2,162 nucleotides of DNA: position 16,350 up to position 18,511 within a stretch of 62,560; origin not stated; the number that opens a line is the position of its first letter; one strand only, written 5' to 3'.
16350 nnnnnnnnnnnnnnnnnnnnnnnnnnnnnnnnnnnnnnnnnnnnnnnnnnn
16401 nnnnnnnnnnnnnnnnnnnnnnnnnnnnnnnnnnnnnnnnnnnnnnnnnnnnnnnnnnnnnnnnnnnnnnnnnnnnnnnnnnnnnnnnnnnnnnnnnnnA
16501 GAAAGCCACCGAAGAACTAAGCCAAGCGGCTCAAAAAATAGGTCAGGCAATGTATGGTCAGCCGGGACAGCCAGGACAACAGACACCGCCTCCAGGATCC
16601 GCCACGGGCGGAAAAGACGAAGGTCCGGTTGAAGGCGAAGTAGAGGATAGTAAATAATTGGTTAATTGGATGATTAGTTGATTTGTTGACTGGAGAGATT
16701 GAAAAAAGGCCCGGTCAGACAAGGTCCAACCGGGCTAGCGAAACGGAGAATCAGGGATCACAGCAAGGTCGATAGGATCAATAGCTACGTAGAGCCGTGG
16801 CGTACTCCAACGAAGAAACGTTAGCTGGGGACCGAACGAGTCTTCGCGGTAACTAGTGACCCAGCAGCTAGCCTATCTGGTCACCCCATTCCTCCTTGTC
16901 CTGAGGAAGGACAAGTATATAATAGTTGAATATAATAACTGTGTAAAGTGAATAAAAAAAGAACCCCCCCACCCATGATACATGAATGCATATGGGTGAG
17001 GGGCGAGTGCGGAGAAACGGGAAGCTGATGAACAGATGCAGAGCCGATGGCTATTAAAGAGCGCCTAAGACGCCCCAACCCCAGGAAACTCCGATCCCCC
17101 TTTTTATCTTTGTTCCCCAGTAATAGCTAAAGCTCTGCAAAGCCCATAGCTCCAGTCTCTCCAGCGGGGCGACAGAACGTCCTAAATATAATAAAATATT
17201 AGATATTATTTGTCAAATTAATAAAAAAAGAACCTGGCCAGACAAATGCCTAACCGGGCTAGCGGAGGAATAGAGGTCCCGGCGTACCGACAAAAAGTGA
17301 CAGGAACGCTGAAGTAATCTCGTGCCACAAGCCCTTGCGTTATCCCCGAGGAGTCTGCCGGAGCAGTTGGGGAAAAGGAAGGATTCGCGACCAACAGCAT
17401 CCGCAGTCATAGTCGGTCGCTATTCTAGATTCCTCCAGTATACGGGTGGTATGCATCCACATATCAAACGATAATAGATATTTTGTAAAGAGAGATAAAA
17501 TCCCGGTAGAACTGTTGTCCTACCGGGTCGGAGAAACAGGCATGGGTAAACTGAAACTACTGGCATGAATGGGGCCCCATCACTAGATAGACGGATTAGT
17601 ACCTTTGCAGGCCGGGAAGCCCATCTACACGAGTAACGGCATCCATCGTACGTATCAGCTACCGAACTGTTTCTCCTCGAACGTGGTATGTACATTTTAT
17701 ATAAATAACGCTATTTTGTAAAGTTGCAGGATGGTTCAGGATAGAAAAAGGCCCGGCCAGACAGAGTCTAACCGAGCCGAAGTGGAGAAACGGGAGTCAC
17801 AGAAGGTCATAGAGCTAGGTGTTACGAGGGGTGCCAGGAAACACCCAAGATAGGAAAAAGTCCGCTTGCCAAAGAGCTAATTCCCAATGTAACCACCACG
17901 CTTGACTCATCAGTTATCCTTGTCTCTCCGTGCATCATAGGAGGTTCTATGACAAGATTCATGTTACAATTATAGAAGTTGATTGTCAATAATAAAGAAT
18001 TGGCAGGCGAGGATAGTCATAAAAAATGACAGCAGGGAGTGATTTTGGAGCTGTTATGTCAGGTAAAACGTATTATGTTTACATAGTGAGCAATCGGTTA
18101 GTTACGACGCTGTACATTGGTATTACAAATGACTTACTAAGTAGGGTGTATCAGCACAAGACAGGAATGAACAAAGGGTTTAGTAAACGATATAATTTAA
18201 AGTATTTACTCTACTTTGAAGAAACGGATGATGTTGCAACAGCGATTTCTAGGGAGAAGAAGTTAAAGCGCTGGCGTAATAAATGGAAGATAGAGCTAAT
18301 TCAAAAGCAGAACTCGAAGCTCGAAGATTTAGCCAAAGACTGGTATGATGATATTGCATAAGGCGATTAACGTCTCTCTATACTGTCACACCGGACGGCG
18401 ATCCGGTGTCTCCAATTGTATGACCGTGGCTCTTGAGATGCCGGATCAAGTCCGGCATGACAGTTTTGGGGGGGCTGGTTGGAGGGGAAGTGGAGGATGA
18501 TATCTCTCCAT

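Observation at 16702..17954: Head-to-tail array of five paralogous, independently transcribed structured sRNAs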

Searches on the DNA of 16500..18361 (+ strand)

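Call 4: search_rna_families(source=window, start=16500, end=18200, threshold=evalue, max_evalue=10, show_alignments=3)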
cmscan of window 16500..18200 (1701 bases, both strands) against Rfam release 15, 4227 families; matches with E-value up to 10: 7.
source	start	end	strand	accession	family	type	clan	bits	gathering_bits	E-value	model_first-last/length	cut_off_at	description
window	17743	17799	-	RF02278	Betaproteobacteria_toxic_sRNA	Gene; sRNA;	-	18.6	50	0.94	1-64/64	no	Betaproteobacteria toxic small RNA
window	16965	17003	-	RF04240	mir-4716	Gene; miRNA;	-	16.2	76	6.6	24-61/84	no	mir-4716 microRNA precursor family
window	17019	17098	+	RF01170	snoU61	Gene; snRNA; snoRNA; CD-box;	CL00067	16.1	55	4.4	1-84/84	no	Small nucleolar RNA U61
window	16701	16760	-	RF02399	NsiR1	Gene; sRNA;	-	15.8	39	5.6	1-60/60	no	Nitrogen stress-induced RNA 1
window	16960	17018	+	RF00381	Antizyme_FSE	Cis-reg; frameshift_element;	-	15.7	40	5.9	1-59/59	no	Antizyme RNA frameshifting stimulation element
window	17736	17807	-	RF00519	suhB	Gene; sRNA;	CL00108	14.7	41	7.3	1-77/77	no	Makes More Granules Regulator RNA (mmgR)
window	17696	17748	-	RF02350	psRNA6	Gene; sRNA;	-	10.3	60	5.9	1-333/333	no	Nitrosomonas sRNA psRNA6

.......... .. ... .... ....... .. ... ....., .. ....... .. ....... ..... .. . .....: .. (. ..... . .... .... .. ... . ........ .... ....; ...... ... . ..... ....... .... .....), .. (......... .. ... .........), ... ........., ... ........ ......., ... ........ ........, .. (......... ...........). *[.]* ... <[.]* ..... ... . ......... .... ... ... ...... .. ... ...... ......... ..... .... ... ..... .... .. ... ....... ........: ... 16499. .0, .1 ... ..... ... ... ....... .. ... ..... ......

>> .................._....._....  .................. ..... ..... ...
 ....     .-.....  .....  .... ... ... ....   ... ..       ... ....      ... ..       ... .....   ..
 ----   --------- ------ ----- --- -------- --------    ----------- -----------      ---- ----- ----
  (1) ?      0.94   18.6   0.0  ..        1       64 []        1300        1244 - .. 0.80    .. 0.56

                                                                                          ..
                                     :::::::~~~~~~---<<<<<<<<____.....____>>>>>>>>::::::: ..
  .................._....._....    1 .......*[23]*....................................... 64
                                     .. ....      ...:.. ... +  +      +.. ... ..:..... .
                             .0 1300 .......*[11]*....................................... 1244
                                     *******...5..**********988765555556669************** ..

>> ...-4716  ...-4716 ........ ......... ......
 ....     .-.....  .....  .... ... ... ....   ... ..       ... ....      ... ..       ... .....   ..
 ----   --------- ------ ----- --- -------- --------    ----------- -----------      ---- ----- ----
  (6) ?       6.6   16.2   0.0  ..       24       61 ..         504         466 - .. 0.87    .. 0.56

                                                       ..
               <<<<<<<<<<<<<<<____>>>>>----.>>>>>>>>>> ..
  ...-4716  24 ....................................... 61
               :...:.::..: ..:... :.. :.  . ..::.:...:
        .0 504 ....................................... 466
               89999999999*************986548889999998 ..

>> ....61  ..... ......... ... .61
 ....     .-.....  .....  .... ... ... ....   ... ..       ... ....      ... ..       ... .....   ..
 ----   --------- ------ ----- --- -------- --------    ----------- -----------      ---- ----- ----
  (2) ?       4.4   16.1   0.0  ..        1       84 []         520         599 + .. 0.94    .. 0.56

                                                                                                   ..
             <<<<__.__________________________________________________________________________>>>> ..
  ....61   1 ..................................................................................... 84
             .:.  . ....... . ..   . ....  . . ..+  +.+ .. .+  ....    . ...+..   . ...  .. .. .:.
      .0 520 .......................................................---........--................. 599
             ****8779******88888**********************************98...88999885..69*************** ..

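Call 50: search_dna_similar(query=window:16690-18000:+, collection=phages, mode=distant, max_evalue=0.1)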
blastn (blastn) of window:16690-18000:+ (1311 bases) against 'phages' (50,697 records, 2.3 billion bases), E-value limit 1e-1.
Records with a match: 5; places in all: 5; records where one place covers at least 80% of the query: 0.
Best place of each record, by identity: 80-90% 5.
By first word of the organism name: Prevotella 5.
By host as written in the record: Prevotella sp. 5.
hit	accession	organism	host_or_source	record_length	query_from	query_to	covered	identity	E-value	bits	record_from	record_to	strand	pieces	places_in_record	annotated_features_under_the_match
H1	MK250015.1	Prevotella phage Lak-A1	Prevotella sp.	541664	494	537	3%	84.1%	3e-2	46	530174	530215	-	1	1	record has no annotation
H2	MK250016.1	Prevotella phage Lak-A1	Prevotella sp.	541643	494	537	3%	84.1%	3e-2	46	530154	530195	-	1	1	record has no annotation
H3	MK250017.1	Prevotella phage Lak-A1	Prevotella sp.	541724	494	537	3%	84.1%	3e-2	46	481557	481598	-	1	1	record has no annotation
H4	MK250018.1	Prevotella phage Lak-A1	Prevotella sp.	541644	494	537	3%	84.1%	3e-2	46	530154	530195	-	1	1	record has no annotation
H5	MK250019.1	Prevotella phage Lak-A2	Prevotella sp.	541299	494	537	3%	84.1%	3e-2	46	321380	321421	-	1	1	record has no annotation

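Call 71: search_dna_similar(query=window:16690-18000:+, collection=plasmids, mode=distant, max_evalue=0.1)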
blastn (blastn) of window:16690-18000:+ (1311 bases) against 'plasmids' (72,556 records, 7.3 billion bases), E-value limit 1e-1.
No match.

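Call 80: search_rna_families(sources=[L243, L258, L257, L214], threshold=gathering)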
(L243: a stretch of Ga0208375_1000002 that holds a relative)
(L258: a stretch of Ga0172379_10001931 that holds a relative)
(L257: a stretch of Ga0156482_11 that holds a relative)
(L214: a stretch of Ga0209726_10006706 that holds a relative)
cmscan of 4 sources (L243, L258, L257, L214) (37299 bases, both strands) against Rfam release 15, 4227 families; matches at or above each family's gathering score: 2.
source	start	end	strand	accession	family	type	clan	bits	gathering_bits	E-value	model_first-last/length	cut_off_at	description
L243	5452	5532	-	RF00005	tRNA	Gene; tRNA;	CL00001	54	29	4.6e-09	1-71/71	no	tRNA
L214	4322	4391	-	RF02968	DUF3800-IX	Gene; sRNA;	-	45.7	36.8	7.8e-07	1-67/67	no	DUF3800-IX RNA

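Call 99: build_rna_model(alignment_id=A4)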
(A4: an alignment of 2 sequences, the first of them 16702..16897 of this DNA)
Model R1 built from alignment A4 (2 sequences, 201 columns); structure: RNAalifold consensus.
model positions 201; base pairs 43; branch points 3; effective number of sequences 1.33; information 0.591 bits per position. Calibrated on 0.2 Mb of random sequence (short: E-values are rough).
structure used (alignment columns):
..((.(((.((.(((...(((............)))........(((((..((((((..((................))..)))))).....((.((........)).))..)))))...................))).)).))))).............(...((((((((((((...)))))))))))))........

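Call 100: search_with_rna_model(model_id=R1, sources=[window, L004, L005, L006, L007, L008, L009, L010, L011, L012, L013, L014, L015, L016, L017, L018, L019, L020, L021, L022, L023, L024, L025, L026, L027, L028, L029, L030, L031, L032, L033, L034, L035, L036, L037, L038, L039, L040, L041, L042, L043, L044, L045, L046, L047, L048, L049, L050, L051, L052, L053, L054, L055, L056, L057, L058, L059, L060, L061, L062, L063, L064, L065, L066, L067, L068, L069, L070, L071, L072, L073, L074, L075, L076, L077, L078, L079, L080, L081, L082, L083, L084, L086, L087, L088, L090, L092], max_evalue=10)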
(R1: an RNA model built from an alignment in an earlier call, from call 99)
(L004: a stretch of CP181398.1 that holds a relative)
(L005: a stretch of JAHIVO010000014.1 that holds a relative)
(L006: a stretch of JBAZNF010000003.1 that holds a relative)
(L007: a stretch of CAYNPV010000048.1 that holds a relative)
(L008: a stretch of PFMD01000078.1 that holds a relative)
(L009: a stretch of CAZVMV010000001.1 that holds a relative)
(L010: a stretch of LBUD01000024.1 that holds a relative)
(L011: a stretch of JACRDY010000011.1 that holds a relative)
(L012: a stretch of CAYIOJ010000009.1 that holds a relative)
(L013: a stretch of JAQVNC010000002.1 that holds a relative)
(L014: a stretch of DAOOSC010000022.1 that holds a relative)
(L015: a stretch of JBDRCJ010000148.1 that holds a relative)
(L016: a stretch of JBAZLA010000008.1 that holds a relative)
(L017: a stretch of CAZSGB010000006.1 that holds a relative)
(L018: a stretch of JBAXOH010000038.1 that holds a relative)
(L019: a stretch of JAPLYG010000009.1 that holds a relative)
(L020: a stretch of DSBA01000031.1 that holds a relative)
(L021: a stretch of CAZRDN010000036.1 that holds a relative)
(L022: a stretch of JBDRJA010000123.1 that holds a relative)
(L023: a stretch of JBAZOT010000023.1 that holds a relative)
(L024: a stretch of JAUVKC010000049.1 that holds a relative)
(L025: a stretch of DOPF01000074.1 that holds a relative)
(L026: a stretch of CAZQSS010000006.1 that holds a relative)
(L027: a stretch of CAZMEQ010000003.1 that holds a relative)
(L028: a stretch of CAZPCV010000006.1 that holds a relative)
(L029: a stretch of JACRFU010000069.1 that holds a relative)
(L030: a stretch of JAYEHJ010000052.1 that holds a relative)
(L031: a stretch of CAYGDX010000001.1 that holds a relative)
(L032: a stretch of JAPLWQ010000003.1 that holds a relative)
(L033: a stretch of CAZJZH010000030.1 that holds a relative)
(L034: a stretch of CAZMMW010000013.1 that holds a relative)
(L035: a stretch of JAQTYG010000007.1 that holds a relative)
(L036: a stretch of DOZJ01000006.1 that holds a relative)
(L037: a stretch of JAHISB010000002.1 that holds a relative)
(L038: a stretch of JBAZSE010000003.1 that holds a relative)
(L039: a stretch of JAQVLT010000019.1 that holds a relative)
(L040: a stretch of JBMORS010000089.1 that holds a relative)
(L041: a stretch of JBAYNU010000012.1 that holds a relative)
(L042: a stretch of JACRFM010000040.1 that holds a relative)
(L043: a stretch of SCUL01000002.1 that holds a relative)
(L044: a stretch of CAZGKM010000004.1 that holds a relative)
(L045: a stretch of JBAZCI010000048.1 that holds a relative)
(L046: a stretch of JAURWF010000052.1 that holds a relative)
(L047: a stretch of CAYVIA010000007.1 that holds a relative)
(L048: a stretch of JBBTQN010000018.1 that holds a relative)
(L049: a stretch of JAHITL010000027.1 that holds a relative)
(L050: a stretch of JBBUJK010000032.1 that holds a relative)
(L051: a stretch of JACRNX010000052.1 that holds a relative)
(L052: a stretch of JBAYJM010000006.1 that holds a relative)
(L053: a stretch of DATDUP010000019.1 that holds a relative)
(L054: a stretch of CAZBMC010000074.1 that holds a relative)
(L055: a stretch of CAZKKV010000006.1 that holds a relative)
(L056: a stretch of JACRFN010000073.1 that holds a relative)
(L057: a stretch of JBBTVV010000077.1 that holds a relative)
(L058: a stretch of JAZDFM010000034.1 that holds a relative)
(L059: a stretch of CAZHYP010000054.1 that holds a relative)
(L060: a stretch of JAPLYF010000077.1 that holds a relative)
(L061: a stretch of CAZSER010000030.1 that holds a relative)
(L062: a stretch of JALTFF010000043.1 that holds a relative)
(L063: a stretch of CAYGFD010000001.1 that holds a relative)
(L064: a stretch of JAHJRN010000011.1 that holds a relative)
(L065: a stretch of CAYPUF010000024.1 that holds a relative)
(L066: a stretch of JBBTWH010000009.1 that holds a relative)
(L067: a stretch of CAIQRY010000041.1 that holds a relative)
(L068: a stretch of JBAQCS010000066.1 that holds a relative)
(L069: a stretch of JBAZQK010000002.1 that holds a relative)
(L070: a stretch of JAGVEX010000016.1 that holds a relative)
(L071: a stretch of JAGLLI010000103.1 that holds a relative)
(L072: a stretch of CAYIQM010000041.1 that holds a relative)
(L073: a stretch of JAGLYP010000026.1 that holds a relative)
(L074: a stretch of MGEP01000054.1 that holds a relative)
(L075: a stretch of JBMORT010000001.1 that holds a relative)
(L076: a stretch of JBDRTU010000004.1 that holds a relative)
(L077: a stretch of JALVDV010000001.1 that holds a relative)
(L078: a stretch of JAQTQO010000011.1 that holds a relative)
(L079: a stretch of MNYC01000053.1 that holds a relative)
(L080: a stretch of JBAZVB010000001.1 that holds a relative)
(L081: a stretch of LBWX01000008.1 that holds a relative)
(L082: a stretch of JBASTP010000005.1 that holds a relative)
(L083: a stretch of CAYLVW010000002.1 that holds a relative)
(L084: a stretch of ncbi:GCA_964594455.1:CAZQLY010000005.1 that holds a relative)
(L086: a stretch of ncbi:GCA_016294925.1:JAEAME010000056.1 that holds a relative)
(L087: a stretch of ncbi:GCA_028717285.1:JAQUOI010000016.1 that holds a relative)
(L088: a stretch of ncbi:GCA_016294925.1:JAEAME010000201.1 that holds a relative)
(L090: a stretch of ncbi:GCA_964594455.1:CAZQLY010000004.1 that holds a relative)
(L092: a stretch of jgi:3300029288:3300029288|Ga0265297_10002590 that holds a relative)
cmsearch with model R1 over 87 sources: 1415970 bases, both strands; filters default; matches with E-value up to 10: 5.
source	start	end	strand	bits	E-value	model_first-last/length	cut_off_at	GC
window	16700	16897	-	216.6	4.9e-62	1-201/201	no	0.54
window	17742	17931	-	205.7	8.4e-59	1-201/201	no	0.51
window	17222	17340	-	24.3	8.7e-05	1-201/201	no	0.52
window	16953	17164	-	20.8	0.001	1-201/201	no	0.51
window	17492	17580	-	15.4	0.039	1-201/201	no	0.51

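Call 101: search_with_rna_model(model_id=R1, sources=[L213, L214, L215, L216, L217, L218, L219, L220, L221, L222, L223, L224, L225, L226, L227, L228, L229, L230, L231, L232, L233, L234, L235, L236, L237, L238, L239, L240, L241, L242, L243, L244, L245, L246, L247, L248, L249, L250, L251, L252, L253, L254, L255, L256, L257, L258, L259, L260, L261, L262, L263, L264, L265, L266, L267, L268, L269, L270, L271, L272, L273, L274, L275, L276, L277, L278, L279, L280, L281, L282, L283, L284, L285, L286, L287, L288, L289, L290, L291, L292], max_evalue=10)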
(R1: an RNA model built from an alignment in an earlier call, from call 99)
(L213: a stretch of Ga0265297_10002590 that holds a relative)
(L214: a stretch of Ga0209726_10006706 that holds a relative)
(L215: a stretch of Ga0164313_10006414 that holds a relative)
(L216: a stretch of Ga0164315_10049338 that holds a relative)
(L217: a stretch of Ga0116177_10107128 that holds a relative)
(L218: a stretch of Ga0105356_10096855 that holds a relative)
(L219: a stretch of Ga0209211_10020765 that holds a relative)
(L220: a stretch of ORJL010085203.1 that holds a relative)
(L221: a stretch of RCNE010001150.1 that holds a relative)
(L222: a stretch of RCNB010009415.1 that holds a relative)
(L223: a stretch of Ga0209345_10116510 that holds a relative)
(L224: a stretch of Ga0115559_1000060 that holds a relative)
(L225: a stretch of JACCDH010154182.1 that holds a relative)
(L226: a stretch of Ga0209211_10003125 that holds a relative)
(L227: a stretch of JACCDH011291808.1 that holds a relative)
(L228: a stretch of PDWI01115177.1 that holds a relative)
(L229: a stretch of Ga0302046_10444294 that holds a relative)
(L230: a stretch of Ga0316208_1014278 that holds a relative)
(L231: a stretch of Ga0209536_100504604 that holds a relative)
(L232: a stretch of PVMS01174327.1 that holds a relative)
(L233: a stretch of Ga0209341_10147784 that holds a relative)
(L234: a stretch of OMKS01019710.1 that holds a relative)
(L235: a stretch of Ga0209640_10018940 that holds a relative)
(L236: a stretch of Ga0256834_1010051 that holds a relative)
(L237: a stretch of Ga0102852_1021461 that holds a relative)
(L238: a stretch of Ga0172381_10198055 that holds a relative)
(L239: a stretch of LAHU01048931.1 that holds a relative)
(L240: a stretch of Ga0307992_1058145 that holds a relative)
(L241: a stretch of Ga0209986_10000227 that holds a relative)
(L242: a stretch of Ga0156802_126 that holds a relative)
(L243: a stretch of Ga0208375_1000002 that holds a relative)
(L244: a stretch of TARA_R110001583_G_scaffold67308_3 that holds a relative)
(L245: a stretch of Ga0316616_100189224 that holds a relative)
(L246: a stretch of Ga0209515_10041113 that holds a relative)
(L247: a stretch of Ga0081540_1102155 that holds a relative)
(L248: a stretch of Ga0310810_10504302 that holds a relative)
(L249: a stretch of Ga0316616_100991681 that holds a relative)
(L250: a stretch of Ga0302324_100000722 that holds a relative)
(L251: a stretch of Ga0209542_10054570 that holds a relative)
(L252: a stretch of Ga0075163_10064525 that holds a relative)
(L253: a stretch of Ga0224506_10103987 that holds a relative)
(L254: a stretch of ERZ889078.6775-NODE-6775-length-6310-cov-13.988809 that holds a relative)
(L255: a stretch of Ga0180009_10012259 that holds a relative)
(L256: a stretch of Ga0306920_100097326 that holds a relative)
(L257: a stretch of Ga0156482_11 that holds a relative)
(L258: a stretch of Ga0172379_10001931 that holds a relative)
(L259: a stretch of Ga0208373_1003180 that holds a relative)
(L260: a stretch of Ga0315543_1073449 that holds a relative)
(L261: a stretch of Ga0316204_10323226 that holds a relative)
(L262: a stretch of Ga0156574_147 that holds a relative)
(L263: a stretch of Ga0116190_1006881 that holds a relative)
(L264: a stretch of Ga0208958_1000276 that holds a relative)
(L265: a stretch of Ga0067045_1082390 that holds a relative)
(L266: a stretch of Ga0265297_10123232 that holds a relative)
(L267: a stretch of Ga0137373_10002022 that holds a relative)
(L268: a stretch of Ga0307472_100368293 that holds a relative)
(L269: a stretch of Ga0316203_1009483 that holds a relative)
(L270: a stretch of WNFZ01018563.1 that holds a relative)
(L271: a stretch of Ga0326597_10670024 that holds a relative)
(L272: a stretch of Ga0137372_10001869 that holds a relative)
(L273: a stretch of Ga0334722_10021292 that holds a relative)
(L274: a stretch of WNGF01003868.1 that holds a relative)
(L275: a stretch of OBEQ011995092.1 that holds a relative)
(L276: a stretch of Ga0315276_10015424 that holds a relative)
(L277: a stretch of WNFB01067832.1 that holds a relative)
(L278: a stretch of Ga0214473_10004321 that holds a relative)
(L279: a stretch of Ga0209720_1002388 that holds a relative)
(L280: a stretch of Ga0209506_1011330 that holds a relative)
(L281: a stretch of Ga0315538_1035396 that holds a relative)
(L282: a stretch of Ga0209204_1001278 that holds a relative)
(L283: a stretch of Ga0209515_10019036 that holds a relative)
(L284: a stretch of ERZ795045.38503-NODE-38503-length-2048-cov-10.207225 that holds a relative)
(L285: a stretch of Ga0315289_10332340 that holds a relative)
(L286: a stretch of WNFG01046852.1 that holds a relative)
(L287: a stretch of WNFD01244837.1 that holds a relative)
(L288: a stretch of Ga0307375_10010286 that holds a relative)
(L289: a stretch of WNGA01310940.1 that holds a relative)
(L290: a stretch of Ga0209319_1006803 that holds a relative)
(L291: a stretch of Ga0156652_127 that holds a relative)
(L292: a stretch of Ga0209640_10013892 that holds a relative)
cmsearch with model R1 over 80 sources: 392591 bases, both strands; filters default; matches with E-value up to 10: 3.
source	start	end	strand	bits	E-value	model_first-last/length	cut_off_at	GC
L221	4518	4583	-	16.7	0.0047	1-201/201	no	0.29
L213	4424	4497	+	10.4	0.34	1-201/201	no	0.51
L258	8612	8690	-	7.5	2.5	1-201/201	no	0.52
